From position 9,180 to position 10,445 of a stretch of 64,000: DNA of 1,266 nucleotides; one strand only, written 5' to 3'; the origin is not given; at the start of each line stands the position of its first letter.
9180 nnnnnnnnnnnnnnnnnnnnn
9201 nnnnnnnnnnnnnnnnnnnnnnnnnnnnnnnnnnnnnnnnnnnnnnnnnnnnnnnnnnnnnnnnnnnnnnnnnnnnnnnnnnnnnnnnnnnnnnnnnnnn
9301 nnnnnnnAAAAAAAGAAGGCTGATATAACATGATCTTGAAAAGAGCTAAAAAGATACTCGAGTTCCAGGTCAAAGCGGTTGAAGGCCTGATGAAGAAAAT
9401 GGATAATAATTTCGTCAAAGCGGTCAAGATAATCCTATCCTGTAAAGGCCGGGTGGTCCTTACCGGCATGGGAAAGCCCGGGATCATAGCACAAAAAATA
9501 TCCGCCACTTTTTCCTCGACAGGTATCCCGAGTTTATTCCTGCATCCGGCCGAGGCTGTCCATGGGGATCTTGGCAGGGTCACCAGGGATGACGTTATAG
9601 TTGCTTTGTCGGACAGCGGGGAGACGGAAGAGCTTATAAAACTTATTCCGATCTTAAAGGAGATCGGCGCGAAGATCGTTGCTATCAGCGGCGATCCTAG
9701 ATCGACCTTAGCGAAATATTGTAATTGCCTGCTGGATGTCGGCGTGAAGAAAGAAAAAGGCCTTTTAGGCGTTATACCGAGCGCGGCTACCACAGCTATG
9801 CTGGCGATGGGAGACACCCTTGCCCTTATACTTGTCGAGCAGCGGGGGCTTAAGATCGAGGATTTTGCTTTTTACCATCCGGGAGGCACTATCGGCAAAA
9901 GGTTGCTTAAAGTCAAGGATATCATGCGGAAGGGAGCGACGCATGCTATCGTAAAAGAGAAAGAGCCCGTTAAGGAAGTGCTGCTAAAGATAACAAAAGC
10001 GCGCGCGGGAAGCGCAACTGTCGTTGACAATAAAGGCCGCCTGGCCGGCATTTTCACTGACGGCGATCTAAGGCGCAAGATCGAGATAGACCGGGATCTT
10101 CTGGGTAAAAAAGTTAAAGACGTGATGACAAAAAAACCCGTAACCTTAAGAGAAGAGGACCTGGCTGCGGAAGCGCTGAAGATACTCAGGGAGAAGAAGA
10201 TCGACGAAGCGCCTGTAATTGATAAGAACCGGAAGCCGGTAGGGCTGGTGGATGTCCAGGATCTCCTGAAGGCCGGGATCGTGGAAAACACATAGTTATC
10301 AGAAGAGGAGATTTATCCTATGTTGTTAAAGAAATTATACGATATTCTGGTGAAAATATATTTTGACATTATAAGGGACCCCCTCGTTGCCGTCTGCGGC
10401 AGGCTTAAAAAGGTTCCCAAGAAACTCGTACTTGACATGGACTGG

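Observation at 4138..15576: Glycan-biosynthesis island combining Kdo-pathway genes, a sulfotransferase and a GT39/GtrB pair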

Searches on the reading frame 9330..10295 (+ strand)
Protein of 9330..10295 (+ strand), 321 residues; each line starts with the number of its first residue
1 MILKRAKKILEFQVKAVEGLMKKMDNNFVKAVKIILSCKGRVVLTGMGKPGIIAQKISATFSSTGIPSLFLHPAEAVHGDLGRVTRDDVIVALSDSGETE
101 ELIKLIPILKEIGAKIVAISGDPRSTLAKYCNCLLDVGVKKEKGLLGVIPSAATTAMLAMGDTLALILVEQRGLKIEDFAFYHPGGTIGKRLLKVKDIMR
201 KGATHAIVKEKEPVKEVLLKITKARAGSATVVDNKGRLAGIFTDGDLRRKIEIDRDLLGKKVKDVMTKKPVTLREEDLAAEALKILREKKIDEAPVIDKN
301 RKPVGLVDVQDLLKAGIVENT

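Call 3: search_protein_families(library=pfam, proteins=[window:9330-10295:+], max_evalue=0.01)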
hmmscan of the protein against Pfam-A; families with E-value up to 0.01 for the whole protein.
window:9330-10295:+ (321 aa): 3 families
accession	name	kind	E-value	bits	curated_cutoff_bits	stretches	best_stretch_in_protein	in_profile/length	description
PF01380.27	SIS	-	4.7e-23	81.9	25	1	35-166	1-130/131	SIS domain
PF00571.33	CBS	-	1.4e-22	80.2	24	2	262-315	1-54/57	CBS domain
PF13580.11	SIS_2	-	0.0005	20.5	27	1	83-121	100-138/138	SIS domain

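Call 5: search_protein_families(library=ncbifam, proteins=[window:9330-10295:+], max_evalue=0.001)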
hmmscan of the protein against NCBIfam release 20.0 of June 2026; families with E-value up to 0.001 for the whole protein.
window:9330-10295:+ (321 aa): 38 families (the best 25 are shown)
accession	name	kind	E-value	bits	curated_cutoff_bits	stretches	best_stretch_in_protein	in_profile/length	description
NF008141.0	PRK10892.1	equivalog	2.2e-88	296.7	505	1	5-318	15-328/328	arabinose-5-phosphate isomerase KdsD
NF008581.0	PRK11543.1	equivalog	2.3e-85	286.4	481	1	2-318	5-321/321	arabinose-5-phosphate isomerase GutQ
TIGR00393.1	kpsF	subfamily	1.2e-83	280.8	203.7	1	40-307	1-267/268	KpsF/GutQ family sugar-phosphate isomerase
NF010701.0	PRK14101.1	equivalog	3.1e-12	45.5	920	1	6-139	435-567/638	bifunctional transcriptional regulator/glucokinase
NF041552.1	TF_PrdR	equivalog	6e-12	44.7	795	1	192-314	5-123/577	sigma-54 dependent transcriptional regulator PrdR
NF011447.0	PRK14869.2-3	equivalog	3.2e-11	42.5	522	2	191-251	66-124/540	putative manganese-dependent inorganic diphosphatase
TIGR01302.1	IMP_dehydrog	equivalog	7.5e-11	41.5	481.5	1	208-315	93-199/450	IMP dehydrogenase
NF040776.2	AlsR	equivalog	4e-10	39.1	400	1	8-171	98-259/279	transcriptional repressor AlsR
NF041755.1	RuMP_HxlAB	equivalog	5.1e-10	38.9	500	1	8-150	215-352/391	bifunctional 3-hexulose-6-phosphate synthase/6-phospho-3-hexuloisomerase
TIGR03127.2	RuMP_HxlB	equivalog_domain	6.6e-10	39.1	160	1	18-143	9-129/178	6-phospho-3-hexuloisomerase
NF008451.0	PRK11302.1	subfamily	2.1e-09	37.2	296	1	6-178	95-264/286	transcriptional regulator HexR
NF008590.0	PRK11557.1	equivalog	3.1e-09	36.6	355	1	23-171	117-262/282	MurR/RpiR family transcriptional regulator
NF008458.0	PRK11337.1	equivalog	7.6e-09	34.9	378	1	7-164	109-264/293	MurR/RpiR family transcriptional regulator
NF011443.0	PRK14869.1-5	equivalog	1.1e-08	34.1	335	1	260-314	69-123/546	putative manganese-dependent inorganic diphosphatase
NF011445.0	PRK14869.2-1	equivalog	1.9e-08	33.2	483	1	260-311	68-119/548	putative manganese-dependent inorganic diphosphatase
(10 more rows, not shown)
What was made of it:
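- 9330..10295 (+): KpsF/GutQ-family arabinose-5-phosphate isomerase. An island-associated copy that supplies the Kdo precursor. SIS plus two CBS domains (calls 3 and 5).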

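Call 62: find_homologous_proteins(query=window:9330-10295:+, max_evalue=1e-30)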
Query window:9330-10295:+ (321 aa): 7986 proteins with E <= 1e-30 among 8000 candidates; the best 120 are listed.
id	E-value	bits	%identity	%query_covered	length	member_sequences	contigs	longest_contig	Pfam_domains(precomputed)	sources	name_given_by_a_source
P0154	7.1e-196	667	100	100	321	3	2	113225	PF01380.28,PF00571.34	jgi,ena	-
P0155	3.5e-155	534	80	99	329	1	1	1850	PF01380.28,PF00571.34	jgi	jgi:arabinose-5-phosphate isomerase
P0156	1.6e-151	522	75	99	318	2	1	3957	PF01380.28,PF00571.34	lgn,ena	-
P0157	6.6e-150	516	74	99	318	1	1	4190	PF01380.28,PF00571.34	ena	-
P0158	6.8e-147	507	75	99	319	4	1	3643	PF01380.28,PF00571.34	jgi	-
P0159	2.2e-146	505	73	99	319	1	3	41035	PF01380.28,PF00571.34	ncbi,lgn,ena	ncbi:MAG: KpsF/GutQ family sugar-phosphate isomerase [Candidatus Omnitrophota bacterium]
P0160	2.3e-128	446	65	99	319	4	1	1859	PF01380.28,PF00571.34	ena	-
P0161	2.4e-128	446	64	99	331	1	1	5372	PF01380.28,PF00571.34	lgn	-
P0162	5.8e-128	444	65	99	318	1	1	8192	PF01380.28,PF00571.34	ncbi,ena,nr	ncbi:MAG: hypothetical protein AMJ78_07575 [Omnitrophica WOR_2 bacterium SM23_29]|nr:MAG: hypothetic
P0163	1.0e-127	444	65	99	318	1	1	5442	PF01380.28,PF00571.34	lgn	-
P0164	3.2e-127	442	65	99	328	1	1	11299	PF01380.28,PF13580.12,PF00571.34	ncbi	-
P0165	3.8e-127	442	66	99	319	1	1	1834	PF01380.28,PF00571.34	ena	-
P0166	5.4e-127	441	64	99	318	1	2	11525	PF01380.28,PF00571.34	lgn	-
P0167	7.3e-127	441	64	99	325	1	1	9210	PF01380.28,PF00571.34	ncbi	-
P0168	8.2e-127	441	66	99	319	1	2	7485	PF01380.28,PF00571.34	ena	-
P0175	5.9e-126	438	63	99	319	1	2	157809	PF01380.28,PF00571.34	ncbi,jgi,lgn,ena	-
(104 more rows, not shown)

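Call 64: find_encoding_contigs(protein=P0159, flank=9000, max_places=1)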
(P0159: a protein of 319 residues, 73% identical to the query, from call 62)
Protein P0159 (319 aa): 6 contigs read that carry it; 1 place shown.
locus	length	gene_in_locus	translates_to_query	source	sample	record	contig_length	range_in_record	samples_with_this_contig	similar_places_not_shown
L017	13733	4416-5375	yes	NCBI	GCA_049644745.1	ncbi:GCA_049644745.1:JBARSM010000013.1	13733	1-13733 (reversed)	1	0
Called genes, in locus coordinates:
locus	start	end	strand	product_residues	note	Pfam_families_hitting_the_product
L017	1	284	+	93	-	PF26233:NicX (weak)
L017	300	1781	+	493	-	PF01943:Polysacc_synt, PF13440:Polysacc_synt_3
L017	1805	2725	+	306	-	PF13489:Methyltransf_23, PF08241:Methyltransf_11, PF08242:Methyltransf_12, PF13649:Methyltransf_25, PF13847:Methyltransf_31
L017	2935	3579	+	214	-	PF01209:Ubie_methyltran (weak), PF13489:Methyltransf_23, PF02353:CMAS (weak), PF05175:MTS (weak), PF13847:Methyltransf_31, PF08241:Methyltransf_11, PF08242:Methyltransf_12, PF13649:Methyltransf_25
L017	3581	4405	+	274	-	PF00793:DAHP_synth_1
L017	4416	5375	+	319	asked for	PF01380:SIS, PF00571:CBS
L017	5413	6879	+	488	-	PF05159:Capsule_synth (weak)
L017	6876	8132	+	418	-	PF13439:Glyco_transf_4, PF00534:Glycos_transf_1, PF13692:Glyco_trans_1_4, PF13524:Glyco_trans_1_2 (weak), PF20706:GT4-conflict (weak)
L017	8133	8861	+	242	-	-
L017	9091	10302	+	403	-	-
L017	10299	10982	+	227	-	PF00483:NTP_transferase, PF01128:IspD (faint), PF12804:NTP_transf_3, PF20202:DUF6564 (faint)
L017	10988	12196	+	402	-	PF04464:Glyphos_transf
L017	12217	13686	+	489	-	PF02366:PMT (weak), PF13231:PMT_2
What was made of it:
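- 9330..10295 (+): Clade member P0159 lies in an MT-kdsA-kpsF-KpsC-like block (L017, call 64).
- On Retaining beta-Kdo glycosyltransferases (GT107 KpsC/KpsS, GT99 WbbB, GT140 KrkA): Only contextual support is available: KpsF is adjacent, and a kdsA-kpsF block is adjacent in L017 (call 64).
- On IspD (MEP cytidylyltransferase): One exception: it is not next to nicX in L017 (call 64).
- It is absent from the L017 island, which has its own NTP-transferase plus a TagF-like pair (call 64).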

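Call 65: find_encoding_contigs(protein=P0175, flank=9000, max_places=1)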
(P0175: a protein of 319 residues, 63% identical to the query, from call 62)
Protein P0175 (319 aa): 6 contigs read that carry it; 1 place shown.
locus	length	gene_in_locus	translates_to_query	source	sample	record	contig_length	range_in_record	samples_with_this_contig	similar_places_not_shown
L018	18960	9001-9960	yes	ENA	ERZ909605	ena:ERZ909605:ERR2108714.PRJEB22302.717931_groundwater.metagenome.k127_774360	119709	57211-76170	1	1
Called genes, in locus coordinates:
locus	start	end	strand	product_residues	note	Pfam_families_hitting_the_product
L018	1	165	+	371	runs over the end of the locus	PF13439:Glyco_transf_4, PF13477:Glyco_trans_4_2, PF13579:Glyco_trans_4_4, PF20706:GT4-conflict, PF00534:Glycos_transf_1, PF13692:Glyco_trans_1_4, PF13524:Glyco_trans_1_2 (faint)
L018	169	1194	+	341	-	PF01075:Glyco_transf_9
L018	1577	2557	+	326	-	PF01075:Glyco_transf_9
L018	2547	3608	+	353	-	PF01075:Glyco_transf_9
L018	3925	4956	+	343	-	PF00294:PfkB, PF08543:Phos_pyr_kin (weak)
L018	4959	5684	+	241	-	PF02348:CTP_transf_3, PF12804:NTP_transf_3 (weak)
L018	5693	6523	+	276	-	PF00793:DAHP_synth_1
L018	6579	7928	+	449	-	PF13185:GAF_2 (weak), PF00990:GGDEF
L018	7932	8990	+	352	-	PF00437:T2SSE, PF10236:DAP3 (faint), PF13604:AAA_30 (faint)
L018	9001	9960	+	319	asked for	PF01380:SIS, PF00571:CBS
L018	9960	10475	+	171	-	PF00702:Hydrolase (faint), PF08282:Hydrolase_3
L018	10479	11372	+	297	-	PF03279:Lip_A_acyltrans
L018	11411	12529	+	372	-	PF06835:LptC, PF03968:LptD_N (weak)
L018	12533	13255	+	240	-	PF00005:ABC_tran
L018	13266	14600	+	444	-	PF05697:Trigger_N, PF05698:Trigger_C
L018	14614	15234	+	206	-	PF00574:CLP_protease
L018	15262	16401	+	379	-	PF00266:Aminotran_5, PF00155:Aminotran_1_2, PF01053:Cys_Met_Meta_PP (weak)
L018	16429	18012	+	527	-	PF00389:2-Hacid_dh, PF02826:2-Hacid_dh_C, PF19304:PGDH_inter, PF01842:ACT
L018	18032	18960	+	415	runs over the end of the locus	PF00682:HMGL-like, PF22617:HCS_D2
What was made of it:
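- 9330..10295 (+): The housekeeping kdsD sits in a kdsB-kdsA...kdsD-kdsC-lpxL-lptC-lptB cluster (L018, call 65).
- Omnitrophota have a standard Kdo/LPS cluster (L018, call 65). CMP-Kdo is available in Omnitrophota from the LPS pathway (call 65).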

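Call 90: search_protein_families(library=pfam, proteins=[L017:5413-6879:+, L017:3581-4405:+, L017:10299-10982:+, L017:8133-8861:+, L017:9091-10302:+], max_evalue=0.01)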
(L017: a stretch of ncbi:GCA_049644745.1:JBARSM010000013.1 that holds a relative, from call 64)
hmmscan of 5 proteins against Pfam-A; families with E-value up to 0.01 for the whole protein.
L017:5413-6879:+ (488 aa): 2 families
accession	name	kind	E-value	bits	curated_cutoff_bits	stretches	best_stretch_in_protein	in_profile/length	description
PF05159.20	Capsule_synth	-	2.9e-07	30.7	20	1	235-352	133-263/310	Capsule polysaccharide biosynthesis protein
PF04464.20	Glyphos_transf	-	0.00041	19.8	22.1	1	233-348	180-290/367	CDP-Glycerol:Poly(glycerophosphate) glycerophosphotransferase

L017:3581-4405:+ (274 aa): 2 families
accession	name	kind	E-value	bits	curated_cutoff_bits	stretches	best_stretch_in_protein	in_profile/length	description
PF00793.26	DAHP_synth_1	-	6.3e-73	245.4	25.5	1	5-270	4-267/270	DAHP synthetase I family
PF03102.20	NeuB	-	0.00076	19.5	22.1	1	59-165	39-146/241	NeuB family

L017:10299-10982:+ (227 aa): 4 families
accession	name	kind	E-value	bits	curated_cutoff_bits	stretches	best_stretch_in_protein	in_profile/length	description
PF12804.13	NTP_transf_3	-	1.4e-13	51.7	27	1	3-114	1-110/160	MobA-like NTP transferase domain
PF00483.29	NTP_transferase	-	1.6e-09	38.1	21.2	1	2-117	1-127/245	Nucleotidyl transferase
PF20202.4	DUF6564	-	1.2e-05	25.5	25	1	41-123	24-120/230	Domain of unknown function (DUF6564)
PF01128.25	IspD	-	2.1e-05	24.8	27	1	2-56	2-55/221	2-C-methyl-D-erythritol 4-phosphate cytidylyltransferase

L017:8133-8861:+ (242 aa): 0 families

L017:9091-10302:+ (403 aa): 0 families
